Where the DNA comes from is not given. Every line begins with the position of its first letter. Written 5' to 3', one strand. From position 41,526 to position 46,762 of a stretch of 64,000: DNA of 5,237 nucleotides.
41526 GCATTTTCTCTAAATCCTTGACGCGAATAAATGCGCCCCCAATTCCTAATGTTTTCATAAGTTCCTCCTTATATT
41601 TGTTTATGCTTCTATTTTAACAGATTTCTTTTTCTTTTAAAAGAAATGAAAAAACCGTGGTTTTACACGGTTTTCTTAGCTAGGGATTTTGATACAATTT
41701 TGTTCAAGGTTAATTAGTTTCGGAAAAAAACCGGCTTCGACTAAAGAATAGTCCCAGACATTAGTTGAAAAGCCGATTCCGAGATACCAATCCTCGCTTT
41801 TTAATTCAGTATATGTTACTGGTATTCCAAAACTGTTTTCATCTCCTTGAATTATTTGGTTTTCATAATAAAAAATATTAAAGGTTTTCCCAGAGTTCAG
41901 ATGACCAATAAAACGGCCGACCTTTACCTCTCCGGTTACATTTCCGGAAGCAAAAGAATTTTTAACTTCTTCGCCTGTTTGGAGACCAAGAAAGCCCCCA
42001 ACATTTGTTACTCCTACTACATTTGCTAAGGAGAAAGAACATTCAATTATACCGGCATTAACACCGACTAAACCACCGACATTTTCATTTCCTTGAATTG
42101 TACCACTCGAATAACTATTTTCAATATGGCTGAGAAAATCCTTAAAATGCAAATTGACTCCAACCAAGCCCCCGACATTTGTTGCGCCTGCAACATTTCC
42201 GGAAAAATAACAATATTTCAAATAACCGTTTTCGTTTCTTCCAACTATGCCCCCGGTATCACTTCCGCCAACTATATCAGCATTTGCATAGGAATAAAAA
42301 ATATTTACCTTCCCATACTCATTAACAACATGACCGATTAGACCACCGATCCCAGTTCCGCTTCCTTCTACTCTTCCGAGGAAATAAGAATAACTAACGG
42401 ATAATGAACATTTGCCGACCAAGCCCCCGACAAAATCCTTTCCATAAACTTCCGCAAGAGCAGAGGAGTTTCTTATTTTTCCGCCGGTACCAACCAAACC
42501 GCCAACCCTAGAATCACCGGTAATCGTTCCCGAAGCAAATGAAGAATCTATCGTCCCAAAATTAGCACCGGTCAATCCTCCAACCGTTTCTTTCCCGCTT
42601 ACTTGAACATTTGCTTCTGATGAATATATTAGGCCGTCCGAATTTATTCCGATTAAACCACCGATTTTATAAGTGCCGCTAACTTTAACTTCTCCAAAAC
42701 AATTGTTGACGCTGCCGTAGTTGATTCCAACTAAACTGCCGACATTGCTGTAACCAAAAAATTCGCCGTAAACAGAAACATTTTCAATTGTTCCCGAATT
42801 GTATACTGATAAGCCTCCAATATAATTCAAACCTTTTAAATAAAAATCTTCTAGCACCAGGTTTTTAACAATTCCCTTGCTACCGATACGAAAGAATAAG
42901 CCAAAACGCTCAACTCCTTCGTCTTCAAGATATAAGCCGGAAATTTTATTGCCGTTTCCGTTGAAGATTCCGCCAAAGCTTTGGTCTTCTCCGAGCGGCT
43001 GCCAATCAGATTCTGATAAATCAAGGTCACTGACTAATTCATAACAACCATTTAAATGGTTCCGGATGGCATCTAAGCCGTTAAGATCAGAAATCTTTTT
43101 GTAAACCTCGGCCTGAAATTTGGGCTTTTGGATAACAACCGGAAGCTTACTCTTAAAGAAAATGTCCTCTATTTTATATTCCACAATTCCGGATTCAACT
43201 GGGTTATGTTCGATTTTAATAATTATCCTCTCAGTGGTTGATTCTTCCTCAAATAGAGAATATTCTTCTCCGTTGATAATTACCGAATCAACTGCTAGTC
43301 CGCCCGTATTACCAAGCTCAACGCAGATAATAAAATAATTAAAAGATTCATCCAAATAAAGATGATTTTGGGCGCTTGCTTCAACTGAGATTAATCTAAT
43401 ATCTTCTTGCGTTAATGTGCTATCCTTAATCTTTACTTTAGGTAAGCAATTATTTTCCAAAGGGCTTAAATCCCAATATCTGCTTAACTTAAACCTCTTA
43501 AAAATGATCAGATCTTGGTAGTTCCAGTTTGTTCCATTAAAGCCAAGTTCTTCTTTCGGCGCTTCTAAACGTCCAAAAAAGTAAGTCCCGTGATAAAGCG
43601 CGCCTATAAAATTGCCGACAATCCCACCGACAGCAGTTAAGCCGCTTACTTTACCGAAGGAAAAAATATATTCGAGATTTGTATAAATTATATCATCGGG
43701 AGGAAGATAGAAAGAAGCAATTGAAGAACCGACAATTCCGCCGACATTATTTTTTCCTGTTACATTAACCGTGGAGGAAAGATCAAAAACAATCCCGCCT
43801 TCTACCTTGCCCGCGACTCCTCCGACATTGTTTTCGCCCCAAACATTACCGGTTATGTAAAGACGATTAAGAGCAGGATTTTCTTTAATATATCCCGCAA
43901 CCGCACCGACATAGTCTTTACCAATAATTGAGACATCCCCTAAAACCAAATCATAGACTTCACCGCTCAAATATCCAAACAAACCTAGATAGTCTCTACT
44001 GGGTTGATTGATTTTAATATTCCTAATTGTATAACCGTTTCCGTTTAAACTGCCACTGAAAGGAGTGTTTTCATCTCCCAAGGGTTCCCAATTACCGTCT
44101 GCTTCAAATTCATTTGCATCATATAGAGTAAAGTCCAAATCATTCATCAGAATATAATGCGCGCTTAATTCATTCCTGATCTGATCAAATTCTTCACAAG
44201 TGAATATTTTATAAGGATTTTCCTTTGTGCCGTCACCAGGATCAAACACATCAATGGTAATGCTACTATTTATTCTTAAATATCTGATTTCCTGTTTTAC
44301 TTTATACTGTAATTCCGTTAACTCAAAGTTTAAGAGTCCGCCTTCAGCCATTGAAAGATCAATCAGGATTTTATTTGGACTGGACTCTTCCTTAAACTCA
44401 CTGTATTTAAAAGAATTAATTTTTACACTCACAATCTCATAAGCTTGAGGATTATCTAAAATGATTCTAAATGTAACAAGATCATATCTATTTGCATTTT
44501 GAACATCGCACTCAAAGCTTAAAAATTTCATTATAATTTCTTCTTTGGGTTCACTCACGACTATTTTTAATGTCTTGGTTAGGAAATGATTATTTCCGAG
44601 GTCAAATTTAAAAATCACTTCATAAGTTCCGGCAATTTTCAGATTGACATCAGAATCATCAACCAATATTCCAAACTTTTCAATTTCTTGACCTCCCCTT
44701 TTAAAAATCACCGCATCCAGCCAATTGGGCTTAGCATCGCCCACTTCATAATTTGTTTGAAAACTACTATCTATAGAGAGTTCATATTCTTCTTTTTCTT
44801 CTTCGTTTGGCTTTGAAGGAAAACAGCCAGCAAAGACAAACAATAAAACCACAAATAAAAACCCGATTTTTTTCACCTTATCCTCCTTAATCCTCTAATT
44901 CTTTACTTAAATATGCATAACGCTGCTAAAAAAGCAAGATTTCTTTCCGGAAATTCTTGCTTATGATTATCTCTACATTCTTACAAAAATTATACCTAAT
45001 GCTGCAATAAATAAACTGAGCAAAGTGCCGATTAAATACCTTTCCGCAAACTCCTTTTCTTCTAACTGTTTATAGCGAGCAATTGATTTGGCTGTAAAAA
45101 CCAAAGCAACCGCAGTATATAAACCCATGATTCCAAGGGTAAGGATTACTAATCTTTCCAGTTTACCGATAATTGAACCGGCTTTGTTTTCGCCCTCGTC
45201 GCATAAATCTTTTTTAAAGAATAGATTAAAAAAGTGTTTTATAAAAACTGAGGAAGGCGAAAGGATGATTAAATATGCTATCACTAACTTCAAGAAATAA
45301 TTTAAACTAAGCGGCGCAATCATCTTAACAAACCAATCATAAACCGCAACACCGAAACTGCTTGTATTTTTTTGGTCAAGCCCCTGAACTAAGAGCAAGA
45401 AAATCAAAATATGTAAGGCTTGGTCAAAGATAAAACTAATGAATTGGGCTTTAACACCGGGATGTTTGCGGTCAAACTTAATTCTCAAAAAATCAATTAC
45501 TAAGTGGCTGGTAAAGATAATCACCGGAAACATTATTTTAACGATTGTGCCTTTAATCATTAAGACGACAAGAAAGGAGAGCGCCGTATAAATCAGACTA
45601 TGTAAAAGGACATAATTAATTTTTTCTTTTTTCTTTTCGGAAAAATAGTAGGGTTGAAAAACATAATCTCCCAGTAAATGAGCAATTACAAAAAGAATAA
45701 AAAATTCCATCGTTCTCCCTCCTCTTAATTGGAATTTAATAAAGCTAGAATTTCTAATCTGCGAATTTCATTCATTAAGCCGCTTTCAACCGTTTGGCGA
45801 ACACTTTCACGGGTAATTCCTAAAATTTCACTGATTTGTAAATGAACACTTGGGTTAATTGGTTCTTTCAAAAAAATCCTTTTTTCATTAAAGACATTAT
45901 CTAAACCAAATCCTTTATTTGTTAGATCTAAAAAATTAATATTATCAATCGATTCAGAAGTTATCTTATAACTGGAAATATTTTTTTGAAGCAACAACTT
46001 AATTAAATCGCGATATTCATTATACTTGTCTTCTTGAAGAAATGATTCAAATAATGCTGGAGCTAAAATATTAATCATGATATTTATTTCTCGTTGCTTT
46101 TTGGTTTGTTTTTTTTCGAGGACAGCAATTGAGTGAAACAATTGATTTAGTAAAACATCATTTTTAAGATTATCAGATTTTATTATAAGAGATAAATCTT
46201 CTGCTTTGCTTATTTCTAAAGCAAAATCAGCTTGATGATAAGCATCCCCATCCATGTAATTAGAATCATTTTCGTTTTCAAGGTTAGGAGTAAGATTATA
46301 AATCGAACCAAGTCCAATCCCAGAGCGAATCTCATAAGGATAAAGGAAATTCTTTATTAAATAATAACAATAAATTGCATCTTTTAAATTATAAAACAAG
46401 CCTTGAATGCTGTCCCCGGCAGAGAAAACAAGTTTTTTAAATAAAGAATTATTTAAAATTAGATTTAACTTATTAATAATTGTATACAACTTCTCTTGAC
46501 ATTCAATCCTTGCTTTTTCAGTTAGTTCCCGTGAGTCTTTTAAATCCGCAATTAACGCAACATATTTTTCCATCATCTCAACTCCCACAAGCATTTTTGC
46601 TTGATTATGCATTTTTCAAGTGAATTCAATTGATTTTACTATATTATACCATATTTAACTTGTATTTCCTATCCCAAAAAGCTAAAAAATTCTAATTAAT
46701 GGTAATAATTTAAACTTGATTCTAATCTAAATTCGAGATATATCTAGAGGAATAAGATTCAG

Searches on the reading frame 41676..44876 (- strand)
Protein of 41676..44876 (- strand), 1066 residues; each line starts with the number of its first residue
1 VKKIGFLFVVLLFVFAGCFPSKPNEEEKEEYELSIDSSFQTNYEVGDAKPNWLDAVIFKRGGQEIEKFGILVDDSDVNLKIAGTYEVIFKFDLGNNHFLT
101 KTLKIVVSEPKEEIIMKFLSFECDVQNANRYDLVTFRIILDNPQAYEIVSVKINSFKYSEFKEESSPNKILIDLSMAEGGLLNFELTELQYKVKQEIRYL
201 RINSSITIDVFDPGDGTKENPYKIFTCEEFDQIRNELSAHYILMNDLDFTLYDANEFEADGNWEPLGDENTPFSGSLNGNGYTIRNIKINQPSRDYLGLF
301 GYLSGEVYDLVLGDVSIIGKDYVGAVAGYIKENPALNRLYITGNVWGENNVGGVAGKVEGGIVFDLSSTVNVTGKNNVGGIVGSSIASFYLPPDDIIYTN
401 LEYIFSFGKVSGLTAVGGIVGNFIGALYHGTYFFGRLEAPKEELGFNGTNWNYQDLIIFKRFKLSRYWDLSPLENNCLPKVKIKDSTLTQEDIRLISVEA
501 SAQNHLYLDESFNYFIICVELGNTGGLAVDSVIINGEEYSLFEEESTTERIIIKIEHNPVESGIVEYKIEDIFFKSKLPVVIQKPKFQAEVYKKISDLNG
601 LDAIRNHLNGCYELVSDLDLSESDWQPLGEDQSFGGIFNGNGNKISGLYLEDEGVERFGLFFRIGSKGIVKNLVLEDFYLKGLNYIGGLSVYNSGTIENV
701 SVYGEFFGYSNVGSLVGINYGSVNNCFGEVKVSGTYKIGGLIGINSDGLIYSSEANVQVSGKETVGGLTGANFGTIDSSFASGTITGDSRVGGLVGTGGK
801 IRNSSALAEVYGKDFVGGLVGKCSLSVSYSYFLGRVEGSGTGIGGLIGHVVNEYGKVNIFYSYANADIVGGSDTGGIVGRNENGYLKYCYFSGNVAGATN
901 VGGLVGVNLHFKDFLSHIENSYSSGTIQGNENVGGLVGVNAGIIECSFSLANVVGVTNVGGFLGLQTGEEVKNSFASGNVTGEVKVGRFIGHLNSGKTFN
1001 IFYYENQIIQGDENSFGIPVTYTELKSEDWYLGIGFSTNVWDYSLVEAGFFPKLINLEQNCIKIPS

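Call 15: search_protein_families(library=pfam, proteins=[window:41676-44876:-], max_evalue=0.00001)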
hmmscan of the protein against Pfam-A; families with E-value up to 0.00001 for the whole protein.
window:41676-44876:- (1066 aa): 2 families
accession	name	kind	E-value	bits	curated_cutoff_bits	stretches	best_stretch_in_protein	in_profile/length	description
PF07581.17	Glug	-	4.7e-23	80.4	20.5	0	897-927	1-27/28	The GLUG motif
PF05342.19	Peptidase_M26_N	-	3.8e-06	26.7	27.7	0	582-704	129-250/250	M26 IgA1-specific Metallo-endopeptidase N-terminal region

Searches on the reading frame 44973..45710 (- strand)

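Call 15: search_protein_families(library=pfam, proteins=[window:44973-45710:-], max_evalue=0.00001)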
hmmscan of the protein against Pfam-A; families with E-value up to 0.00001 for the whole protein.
window:44973-45710:- (245 aa): 1 family
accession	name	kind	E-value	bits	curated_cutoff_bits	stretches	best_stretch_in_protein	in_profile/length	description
PF11750.13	DUF3307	-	2.6e-17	63.5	23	1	3-116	1-114/127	Protein of unknown function (DUF3307)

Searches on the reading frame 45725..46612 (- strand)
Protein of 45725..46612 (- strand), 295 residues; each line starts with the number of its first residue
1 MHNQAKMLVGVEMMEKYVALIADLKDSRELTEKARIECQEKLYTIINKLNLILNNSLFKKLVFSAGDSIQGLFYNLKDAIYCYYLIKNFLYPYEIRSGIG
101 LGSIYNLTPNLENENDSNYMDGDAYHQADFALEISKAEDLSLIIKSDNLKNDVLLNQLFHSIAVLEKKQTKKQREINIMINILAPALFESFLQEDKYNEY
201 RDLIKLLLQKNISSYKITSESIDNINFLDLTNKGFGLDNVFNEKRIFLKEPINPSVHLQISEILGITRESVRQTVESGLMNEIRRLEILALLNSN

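Call 15: search_protein_families(library=pfam, proteins=[window:45725-46612:-], max_evalue=0.00001)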
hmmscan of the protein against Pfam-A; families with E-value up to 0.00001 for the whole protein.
window:45725-46612:- (295 aa): 1 family
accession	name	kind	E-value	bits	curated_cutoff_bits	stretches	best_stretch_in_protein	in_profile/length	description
PF16264.11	SatD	-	6.8e-14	52.4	29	1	17-214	1-194/211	SatD family (SatD)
